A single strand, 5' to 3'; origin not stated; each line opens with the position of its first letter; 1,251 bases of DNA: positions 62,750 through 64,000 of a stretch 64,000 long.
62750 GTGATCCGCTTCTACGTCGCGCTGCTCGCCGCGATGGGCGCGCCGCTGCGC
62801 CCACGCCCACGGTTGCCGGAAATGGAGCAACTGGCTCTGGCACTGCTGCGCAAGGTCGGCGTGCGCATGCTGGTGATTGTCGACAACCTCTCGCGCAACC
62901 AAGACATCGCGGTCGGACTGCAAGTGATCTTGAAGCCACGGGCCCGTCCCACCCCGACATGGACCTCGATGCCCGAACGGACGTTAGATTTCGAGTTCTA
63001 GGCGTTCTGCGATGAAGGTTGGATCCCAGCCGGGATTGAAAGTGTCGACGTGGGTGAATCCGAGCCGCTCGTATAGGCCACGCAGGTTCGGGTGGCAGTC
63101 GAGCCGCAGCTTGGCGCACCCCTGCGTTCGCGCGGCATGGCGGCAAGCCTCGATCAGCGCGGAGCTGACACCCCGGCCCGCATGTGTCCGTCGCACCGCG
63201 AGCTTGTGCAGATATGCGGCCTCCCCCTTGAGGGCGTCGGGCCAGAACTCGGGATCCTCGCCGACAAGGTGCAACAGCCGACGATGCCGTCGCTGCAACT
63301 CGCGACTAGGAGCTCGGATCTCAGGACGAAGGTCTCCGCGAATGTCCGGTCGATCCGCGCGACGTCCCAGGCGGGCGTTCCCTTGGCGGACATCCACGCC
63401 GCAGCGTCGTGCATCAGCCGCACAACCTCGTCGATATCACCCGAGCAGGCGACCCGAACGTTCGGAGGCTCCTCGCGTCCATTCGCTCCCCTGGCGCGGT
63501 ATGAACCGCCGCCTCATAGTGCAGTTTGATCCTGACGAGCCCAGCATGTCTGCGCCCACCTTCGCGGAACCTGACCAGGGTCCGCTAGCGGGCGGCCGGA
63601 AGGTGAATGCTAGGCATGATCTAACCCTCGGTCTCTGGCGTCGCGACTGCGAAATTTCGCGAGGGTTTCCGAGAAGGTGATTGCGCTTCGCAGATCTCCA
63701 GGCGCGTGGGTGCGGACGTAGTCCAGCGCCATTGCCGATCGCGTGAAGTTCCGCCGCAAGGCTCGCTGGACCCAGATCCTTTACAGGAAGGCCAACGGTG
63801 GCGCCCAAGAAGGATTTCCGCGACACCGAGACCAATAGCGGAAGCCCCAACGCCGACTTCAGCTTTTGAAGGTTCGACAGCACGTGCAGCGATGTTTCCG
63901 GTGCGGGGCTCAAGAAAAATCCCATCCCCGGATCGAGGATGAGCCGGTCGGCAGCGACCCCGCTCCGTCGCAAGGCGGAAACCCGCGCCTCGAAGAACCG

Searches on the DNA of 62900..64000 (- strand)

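Call 7: search_dna_similar(query=window:62900-64000:-, collection=plasmids, mode=near, max_rows=30)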
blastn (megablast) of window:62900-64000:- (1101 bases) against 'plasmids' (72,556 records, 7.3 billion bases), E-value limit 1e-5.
The search stops at 5000 records and this limit was reached: more records match than are counted here, and every count below describes the 5000 best-scoring records only.
Records with a match: at least 5000; places in all: 6804; records where one place covers at least 80% of the query: 2596.
Best place of each record, by identity: >=99% 4974; 95-99% 26.
By first word of the organism name: Klebsiella 1686; Escherichia 1321; Salmonella 519; Enterobacter 456; Citrobacter 187; Pseudomonas 169; Acinetobacter 104; Shigella 91; Providencia 66; Aeromonas 62; and 48 more.
By predicted mobility (MOB-suite, as given by PLSDB): conjugative 3635; non-mobilizable 723; mobilizable 642.
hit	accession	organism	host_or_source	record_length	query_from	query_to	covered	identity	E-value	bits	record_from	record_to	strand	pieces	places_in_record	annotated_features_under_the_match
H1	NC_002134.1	Shigella flexneri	-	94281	1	1101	100%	99.7%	0e+0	2017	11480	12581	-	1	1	GNAT family N-acetyltransferase | sul1: sulfonamide-resistant dihydropteroate synthase Sul1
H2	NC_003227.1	Corynebacterium glutamicum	-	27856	1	1101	100%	99.7%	0e+0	2017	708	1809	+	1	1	GNAT family N-acetyltransferase | sul1: sulfonamide-resistant dihydropteroate synthase Sul1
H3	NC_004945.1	Corynebacterium glutamicum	-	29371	1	1101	100%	99.7%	0e+0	2017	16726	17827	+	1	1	GNAT family N-acetyltransferase | sul1: sulfonamide-resistant dihydropteroate synthase Sul1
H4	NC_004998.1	Escherichia coli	-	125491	1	1101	100%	99.7%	0e+0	2017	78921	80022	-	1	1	GNAT family N-acetyltransferase | sul1: sulfonamide-resistant dihydropteroate synthase Sul1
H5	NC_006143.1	Aeromonas caviae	-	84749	1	1101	100%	99.7%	0e+0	2017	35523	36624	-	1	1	GNAT family N-acetyltransferase | sul1: sulfonamide-resistant dihydropteroate synthase Sul1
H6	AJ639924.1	uncultured bacterium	-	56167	1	1101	100%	99.7%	0e+0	2017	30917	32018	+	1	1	hypothetical protein | sul1: sulfonamide-resistant dihydropteroate synthase Sul1 | conserved hypothetical protein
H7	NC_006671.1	Escherichia coli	-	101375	1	1101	100%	99.7%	0e+0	2017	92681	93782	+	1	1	GNAT family N-acetyltransferase | sul1: sulfonamide-resistant dihydropteroate synthase Sul1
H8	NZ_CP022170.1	Aeromonas salmonicida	Atlantic salmon,The RAS Atlantic Salmon ...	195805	1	1101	100%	99.7%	0e+0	2017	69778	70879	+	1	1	GNAT family N-acetyltransferase | sul1: sulfonamide-resistant dihydropteroate synthase Sul1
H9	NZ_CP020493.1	Salmonella enterica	chicken skin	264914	1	1101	100%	99.7%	0e+0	2017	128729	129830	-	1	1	GNAT family N-acetyltransferase | sul1: sulfonamide-resistant dihydropteroate synthase Sul1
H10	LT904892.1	Salmonella enterica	Homo sapiens,not known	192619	1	1101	100%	99.7%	0e+0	2017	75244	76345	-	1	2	sul1: sulfonamide-resistant dihydropteroate synthase Sul1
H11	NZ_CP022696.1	Citrobacter farmeri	Homo sapiens,Rectal swab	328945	1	1101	100%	99.7%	0e+0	2017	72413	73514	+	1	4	GNAT family N-acetyltransferase | sul1: sulfonamide-resistant dihydropteroate synthase Sul1 (x2)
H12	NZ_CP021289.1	Escherichia coli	Homo sapiens,whole organism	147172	1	1101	100%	99.7%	0e+0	2017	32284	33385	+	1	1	GNAT family N-acetyltransferase | sul1: sulfonamide-resistant dihydropteroate synthase Sul1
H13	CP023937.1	Klebsiella pneumoniae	Homo sapiens,rectal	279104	1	1101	100%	99.7%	0e+0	2017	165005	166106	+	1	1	N-acetyltransferase | sulfonamide-resistant dihydropteroate synthase Sul1 | sul1: sulfonamide-resistant dihydropteroate synthase Sul1 | hypothetical protein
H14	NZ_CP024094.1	Escherichia coli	-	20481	1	1101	100%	99.7%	0e+0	2017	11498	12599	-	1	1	GNAT family N-acetyltransferase | sul1: sulfonamide-resistant dihydropteroate synthase Sul1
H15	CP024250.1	Escherichia coli O182:H21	-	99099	1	1101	100%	99.7%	0e+0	2017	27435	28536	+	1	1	sul1: sulfonamide-resistant dihydropteroate synthase Sul1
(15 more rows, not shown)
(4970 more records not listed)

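Call 9: get_annotated_region(hit=H1, flank=6000)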
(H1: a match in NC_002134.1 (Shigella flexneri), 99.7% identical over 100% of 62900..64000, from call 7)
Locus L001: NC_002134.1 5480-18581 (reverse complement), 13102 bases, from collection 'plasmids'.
description: Shigella flexneri 2b plasmid R100, complete sequence
organism: Shigella flexneri (NCBI taxid 1288825)
taxonomy: Bacteria; Pseudomonadota; Gammaproteobacteria; Enterobacterales; Enterobacteriaceae; Shigella; Shigella flexneri
host: -; source: -; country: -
typing (MOB-suite, as given by PLSDB): conjugative; replicon IncFIA; relaxase MOBF; mating-pair formation MPF_F
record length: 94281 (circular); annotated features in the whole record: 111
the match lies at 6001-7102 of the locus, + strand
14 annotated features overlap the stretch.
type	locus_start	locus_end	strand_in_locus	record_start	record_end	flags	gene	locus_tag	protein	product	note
CDS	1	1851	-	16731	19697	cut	-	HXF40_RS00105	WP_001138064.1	Tn3-like element TnAs3 family transposase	GO:0006313 - DNA transposition [Evidence IEA]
CDS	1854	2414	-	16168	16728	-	-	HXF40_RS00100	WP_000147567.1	recombinase family protein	GO:0006310 - DNA recombination [Evidence IEA]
CDS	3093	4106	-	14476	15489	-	intI1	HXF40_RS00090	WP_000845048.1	class 1 integron integrase IntI1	-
predicted_resistance_gene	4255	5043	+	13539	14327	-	aadA1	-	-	ANT(3'')-Ia family aminoglycoside nucleotidyltransferase AadA1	predicted by amrfinderplus; class AMINOGLYCOSIDE; identity 100.0%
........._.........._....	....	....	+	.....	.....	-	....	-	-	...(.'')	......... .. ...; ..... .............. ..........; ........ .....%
CDS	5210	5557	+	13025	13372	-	-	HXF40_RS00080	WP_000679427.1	quaternary ammonium compound efflux SMR transporter QacE delta 1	-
predicted_resistance_gene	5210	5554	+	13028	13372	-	qacEdelta1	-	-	quaternary ammonium compound efflux SMR transporter QacE delta 1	predicted by amrfinderplus; class QUATERNARY AMMONIUM; identity 100.0%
predicted_resistance_gene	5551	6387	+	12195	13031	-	sul1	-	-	sulfonamide-resistant dihydropteroate synthase Sul1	predicted by amrfinderplus; class SULFONAMIDE; identity 100.0%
CDS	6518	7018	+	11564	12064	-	-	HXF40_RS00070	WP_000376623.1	GNAT family N-acetyltransferase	-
CDS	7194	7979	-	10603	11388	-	istB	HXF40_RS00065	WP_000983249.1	IS21-like element IS1326 family helper ATPase IstB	-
CDS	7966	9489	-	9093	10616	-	istA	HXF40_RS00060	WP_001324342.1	IS21-like element IS1326 family transposase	GO:0006313 - DNA transposition [Evidence IEA]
CDS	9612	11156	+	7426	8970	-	-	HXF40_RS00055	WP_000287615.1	IS3 family transposase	-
CDS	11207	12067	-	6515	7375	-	-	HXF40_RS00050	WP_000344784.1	TniB family NTP-binding protein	-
CDS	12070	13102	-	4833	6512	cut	-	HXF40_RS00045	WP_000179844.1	Mu transposase C-terminal domain-containing protein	-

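Call 20: search_dna_similar(query=window:62900-64000:-, collection=ecoli_genomes, mode=near, max_rows=15)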
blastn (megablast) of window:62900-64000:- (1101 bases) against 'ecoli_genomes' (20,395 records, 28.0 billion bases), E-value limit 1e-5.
Records with a match: 1774; places in all: 2033; records where one place covers at least 80% of the query: 393.
Genomes with a match: 1598 of 5426; with a place that covers at least 80% of the query: 375. Places per genome that has any: lowest 1, median 1, highest 7. On chromosomes: 302 places; on plasmids: 1731.
Best place of each record, by identity: >=99% 1772; 95-99% 2.
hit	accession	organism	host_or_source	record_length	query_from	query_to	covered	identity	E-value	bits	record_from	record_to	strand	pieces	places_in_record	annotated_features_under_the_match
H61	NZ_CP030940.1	Escherichia coli strain AMSHJX01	Giant panda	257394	1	1101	100%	99.7%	0e+0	2017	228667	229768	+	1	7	GNAT family N-acetyltransferase | sul1: sulfonamide-resistant dihydropteroate synthase Sul1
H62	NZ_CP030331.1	Escherichia coli strain AR_452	missing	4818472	1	1101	100%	99.7%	0e+0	2017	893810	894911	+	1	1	GNAT family N-acetyltransferase | sul1: sulfonamide-resistant dihydropteroate synthase Sul1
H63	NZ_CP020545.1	Escherichia coli strain ZJ3920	Homo sapiens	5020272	1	1101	100%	99.7%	0e+0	2017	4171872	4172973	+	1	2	GNAT family N-acetyltransferase | sul1: sulfonamide-resistant dihydropteroate synthase Sul1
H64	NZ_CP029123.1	Escherichia coli strain AR434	missing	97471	1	1101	100%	99.7%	0e+0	2017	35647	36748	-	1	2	GNAT family N-acetyltransferase | sul1: sulfonamide-resistant dihydropteroate synthase Sul1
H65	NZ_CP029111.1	Escherichia coli strain AR436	missing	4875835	1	1101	100%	99.7%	0e+0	2017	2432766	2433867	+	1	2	GNAT family N-acetyltransferase | sul1: sulfonamide-resistant dihydropteroate synthase Sul1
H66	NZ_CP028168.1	Escherichia coli strain CFSAN064036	poultry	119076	1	1101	100%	99.7%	0e+0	2017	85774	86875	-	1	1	GNAT family N-acetyltransferase | sul1: sulfonamide-resistant dihydropteroate synthase Sul1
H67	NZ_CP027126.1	Escherichia coli strain AR_0374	missing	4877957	1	1101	100%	99.7%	0e+0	2017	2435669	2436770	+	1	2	GNAT family N-acetyltransferase | sul1: sulfonamide-resistant dihydropteroate synthase Sul1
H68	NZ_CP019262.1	Escherichia coli strain 13C1065T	chicken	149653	1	1101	100%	99.7%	0e+0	2017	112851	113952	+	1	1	GNAT family N-acetyltransferase | sul1: sulfonamide-resistant dihydropteroate synthase Sul1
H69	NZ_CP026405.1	Escherichia coli strain ECONIH4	-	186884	1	1101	100%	99.7%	0e+0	2017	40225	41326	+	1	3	GNAT family N-acetyltransferase | sul1: sulfonamide-resistant dihydropteroate synthase Sul1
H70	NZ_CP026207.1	Escherichia coli strain ECONIH5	-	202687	1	1101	100%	99.7%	0e+0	2017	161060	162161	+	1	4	GNAT family N-acetyltransferase | sul1: sulfonamide-resistant dihydropteroate synthase Sul1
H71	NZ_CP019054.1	Escherichia coli strain CRE1540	Homo sapiens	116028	1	1101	100%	99.7%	0e+0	2017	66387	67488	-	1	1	GNAT family N-acetyltransferase | sul1: sulfonamide-resistant dihydropteroate synthase Sul1 | TniB family NTP-binding protein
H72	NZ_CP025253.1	Escherichia coli strain BH100 substr. MG2017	Homo sapiens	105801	1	1101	100%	99.7%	0e+0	2017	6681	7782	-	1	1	GNAT family N-acetyltransferase | sul1: sulfonamide-resistant dihydropteroate synthase Sul1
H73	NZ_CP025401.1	Escherichia coli strain MS8345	Homo sapiens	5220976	1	1101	100%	99.7%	0e+0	2017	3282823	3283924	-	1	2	GNAT family N-acetyltransferase | sul1: sulfonamide-resistant dihydropteroate synthase Sul1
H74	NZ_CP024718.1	Escherichia coli strain LS4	Bos mutus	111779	1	1101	100%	99.7%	0e+0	2017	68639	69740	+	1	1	GNAT family N-acetyltransferase | sul1: sulfonamide-resistant dihydropteroate synthase Sul1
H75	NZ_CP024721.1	Escherichia coli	Bos mutus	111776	1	1101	100%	99.7%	0e+0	2017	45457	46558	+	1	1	GNAT family N-acetyltransferase | sul1: sulfonamide-resistant dihydropteroate synthase Sul1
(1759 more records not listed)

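Call 21: search_dna_similar(query=window:62900-64000:-, collection=phages, mode=near, max_rows=15)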
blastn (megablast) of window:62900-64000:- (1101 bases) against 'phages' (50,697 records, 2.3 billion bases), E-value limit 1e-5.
Records with a match: 3; places in all: 3; records where one place covers at least 80% of the query: 1.
Best place of each record, by identity: >=99% 3.
By first word of the organism name: Acinetobacter 2; Salmonella 1.
By host as written in the record: - 3.
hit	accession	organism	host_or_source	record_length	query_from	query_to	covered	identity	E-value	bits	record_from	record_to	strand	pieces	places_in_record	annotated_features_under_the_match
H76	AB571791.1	Salmonella enterica subsp. enterica serovar Typhimurium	-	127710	1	1101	100%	99.7%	0e+0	2017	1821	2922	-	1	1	hypothetical protein (x2) | sul1: dihydropteroate synthase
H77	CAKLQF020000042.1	Acinetobacter phage MD-2021a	not known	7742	1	415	38%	99.8%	0e+0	760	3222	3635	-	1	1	sulI: dihydropteroate synthase type-1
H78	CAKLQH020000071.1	Acinetobacter phage MD-2021a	not known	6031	1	415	38%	99.8%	0e+0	760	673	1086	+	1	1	sulI: dihydropteroate synthase type-1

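Call 29: search_dna_similar(query=window:63610-64000:-, collection=plasmids, mode=near, max_rows=8)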
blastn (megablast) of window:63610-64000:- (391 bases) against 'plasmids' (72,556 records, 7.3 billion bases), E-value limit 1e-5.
The search stops at 5000 records and this limit was reached: more records match than are counted here, and every count below describes the 5000 best-scoring records only.
Records with a match: at least 5000; places in all: 6629; records where one place covers at least 80% of the query: 5000.
Best place of each record, by identity: >=99% 5000.
By first word of the organism name: Klebsiella 1644; Escherichia 1466; Salmonella 494; Enterobacter 420; Citrobacter 175; Pseudomonas 156; Acinetobacter 104; Shigella 88; Aeromonas 62; Providencia 59; and 44 more.
By predicted mobility (MOB-suite, as given by PLSDB): conjugative 3685; non-mobilizable 715; mobilizable 600.
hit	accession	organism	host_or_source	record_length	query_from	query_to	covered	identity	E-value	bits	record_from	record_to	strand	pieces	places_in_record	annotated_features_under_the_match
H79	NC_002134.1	Shigella flexneri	-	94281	1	391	100%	99.7%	0e+0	715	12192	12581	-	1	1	sul1: sulfonamide-resistant dihydropteroate synthase Sul1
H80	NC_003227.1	Corynebacterium glutamicum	-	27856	1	391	100%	99.7%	0e+0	715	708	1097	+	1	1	sul1: sulfonamide-resistant dihydropteroate synthase Sul1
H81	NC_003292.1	Salmonella enterica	-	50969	1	391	100%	99.7%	0e+0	715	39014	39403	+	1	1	sul1: sulfonamide-resistant dihydropteroate synthase Sul1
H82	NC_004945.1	Corynebacterium glutamicum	-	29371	1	391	100%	99.7%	0e+0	715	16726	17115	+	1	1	sul1: sulfonamide-resistant dihydropteroate synthase Sul1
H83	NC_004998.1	Escherichia coli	-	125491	1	391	100%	99.7%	0e+0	715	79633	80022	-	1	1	sul1: sulfonamide-resistant dihydropteroate synthase Sul1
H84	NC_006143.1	Aeromonas caviae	-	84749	1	391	100%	99.7%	0e+0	715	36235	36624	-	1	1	sul1: sulfonamide-resistant dihydropteroate synthase Sul1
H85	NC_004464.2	Citrobacter freundii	-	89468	1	391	100%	99.7%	0e+0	715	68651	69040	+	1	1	sul1: sulfonamide-resistant dihydropteroate synthase Sul1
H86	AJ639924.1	uncultured bacterium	-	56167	1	391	100%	99.7%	0e+0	715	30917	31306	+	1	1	sul1: sulfonamide-resistant dihydropteroate synthase Sul1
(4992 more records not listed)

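Call 30: search_dna_similar(query=window:63610-64000:-, collection=ecoli_genomes, mode=near, max_rows=8)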
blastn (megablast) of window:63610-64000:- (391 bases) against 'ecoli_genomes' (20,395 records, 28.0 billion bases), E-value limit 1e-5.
Records with a match: 1771; places in all: 2026; records where one place covers at least 80% of the query: 1724.
Genomes with a match: 1598 of 5426; with a place that covers at least 80% of the query: 1554. Places per genome that has any: lowest 1, median 1, highest 7. On chromosomes: 301 places; on plasmids: 1725.
Best place of each record, by identity: >=99% 1768; 95-99% 3.
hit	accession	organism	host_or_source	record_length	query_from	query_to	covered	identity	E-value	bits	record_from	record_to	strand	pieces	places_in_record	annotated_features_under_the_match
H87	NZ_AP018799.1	Escherichia coli strain E2855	Bos taurus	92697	1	391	100%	99.7%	0e+0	715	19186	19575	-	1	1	sul1: sulfonamide-resistant dihydropteroate synthase Sul1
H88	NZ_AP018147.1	Escherichia coli strain M217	Homo sapiens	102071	1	391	100%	99.7%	0e+0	715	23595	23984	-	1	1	sul1: sulfonamide-resistant dihydropteroate synthase Sul1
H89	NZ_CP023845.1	Escherichia coli strain 4/1-1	Homo sapiens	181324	1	391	100%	99.7%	0e+0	715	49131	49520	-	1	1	sul1: sulfonamide-resistant dihydropteroate synthase Sul1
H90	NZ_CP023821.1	Escherichia coli strain 7/2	Homo sapiens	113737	1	391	100%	99.7%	0e+0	715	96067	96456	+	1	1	sul1: sulfonamide-resistant dihydropteroate synthase Sul1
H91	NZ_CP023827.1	Escherichia coli strain 4/4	Homo sapiens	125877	1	391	100%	99.7%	0e+0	715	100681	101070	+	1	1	sul1: sulfonamide-resistant dihydropteroate synthase Sul1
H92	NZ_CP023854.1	Escherichia coli strain 2/0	Homo sapiens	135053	1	391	100%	99.7%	0e+0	715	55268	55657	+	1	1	sul1: sulfonamide-resistant dihydropteroate synthase Sul1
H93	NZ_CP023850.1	Escherichia coli strain 4/0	Homo sapiens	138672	1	391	100%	99.7%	0e+0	715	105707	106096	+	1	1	sul1: sulfonamide-resistant dihydropteroate synthase Sul1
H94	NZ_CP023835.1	Escherichia coli strain 4/2-1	Homo sapiens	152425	1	391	100%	99.7%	0e+0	715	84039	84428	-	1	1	sul1: sulfonamide-resistant dihydropteroate synthase Sul1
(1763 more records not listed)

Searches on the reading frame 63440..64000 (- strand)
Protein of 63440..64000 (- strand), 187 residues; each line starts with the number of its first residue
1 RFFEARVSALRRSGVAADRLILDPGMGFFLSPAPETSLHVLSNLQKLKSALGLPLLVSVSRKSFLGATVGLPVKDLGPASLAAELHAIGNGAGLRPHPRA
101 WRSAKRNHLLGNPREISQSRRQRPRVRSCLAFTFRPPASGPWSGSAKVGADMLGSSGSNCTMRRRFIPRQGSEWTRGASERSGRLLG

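Call 8: search_protein_families(library=ncbifam, proteins=[window:63440-64000:-])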
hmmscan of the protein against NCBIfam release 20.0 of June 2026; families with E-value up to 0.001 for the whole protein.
seq(187 aa): 6 families
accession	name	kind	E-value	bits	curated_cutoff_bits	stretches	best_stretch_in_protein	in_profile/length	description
NF000294.1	Sul1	exception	1.5e-57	195.5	600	1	1-95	150-245/278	sulfonamide-resistant dihydropteroate synthase Sul1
NF000295.1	Sul2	exception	4e-26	92.4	575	1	2-97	153-249/271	sulfonamide-resistant dihydropteroate synthase Sul2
TIGR01496.1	DHPS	equivalog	2.4e-23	83.1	162.6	1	1-93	149-238/258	dihydropteroate synthase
NF000296.1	Sul3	exception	3.5e-21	76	475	1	2-93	151-242/263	sulfonamide-resistant dihydropteroate synthase Sul3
NF008625.0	PRK11613.1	equivalog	3.3e-09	36.3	455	1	1-92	163-251/282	dihydropteroate synthase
NF033502.0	Sul4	exception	6.8e-09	35.6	600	1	12-75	177-237/277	sulfonamide-resistant dihydropteroate synthase Sul4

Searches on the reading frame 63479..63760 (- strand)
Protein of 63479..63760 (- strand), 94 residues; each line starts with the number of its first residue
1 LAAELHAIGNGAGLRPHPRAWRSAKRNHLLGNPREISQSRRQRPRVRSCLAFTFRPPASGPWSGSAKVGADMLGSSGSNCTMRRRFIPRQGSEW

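Call 33: find_homologous_proteins(query=window:63479-63760:-, max_evalue=0.001)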
Query seq(94 aa) (94 aa): 5 proteins with E <= 0.001 among 14 candidates.
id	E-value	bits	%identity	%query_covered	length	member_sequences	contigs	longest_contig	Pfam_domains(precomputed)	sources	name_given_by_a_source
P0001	1.0e-44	168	80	100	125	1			-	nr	nr:GNAT family N-acetyltransferase [Vector pEGY_EC_13655]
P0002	1.7e-4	39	100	24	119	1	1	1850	-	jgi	-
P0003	2.4e-4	39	100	24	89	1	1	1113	-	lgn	-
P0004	3.5e-4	38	76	31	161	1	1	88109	PF00809.29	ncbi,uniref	ncbi:dihydropteroate synthase [Providencia hangzhouensis]|uniref:dihydropteroate synthase n=1 Tax=Pr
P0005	5.0e-4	38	100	24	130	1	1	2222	-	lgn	-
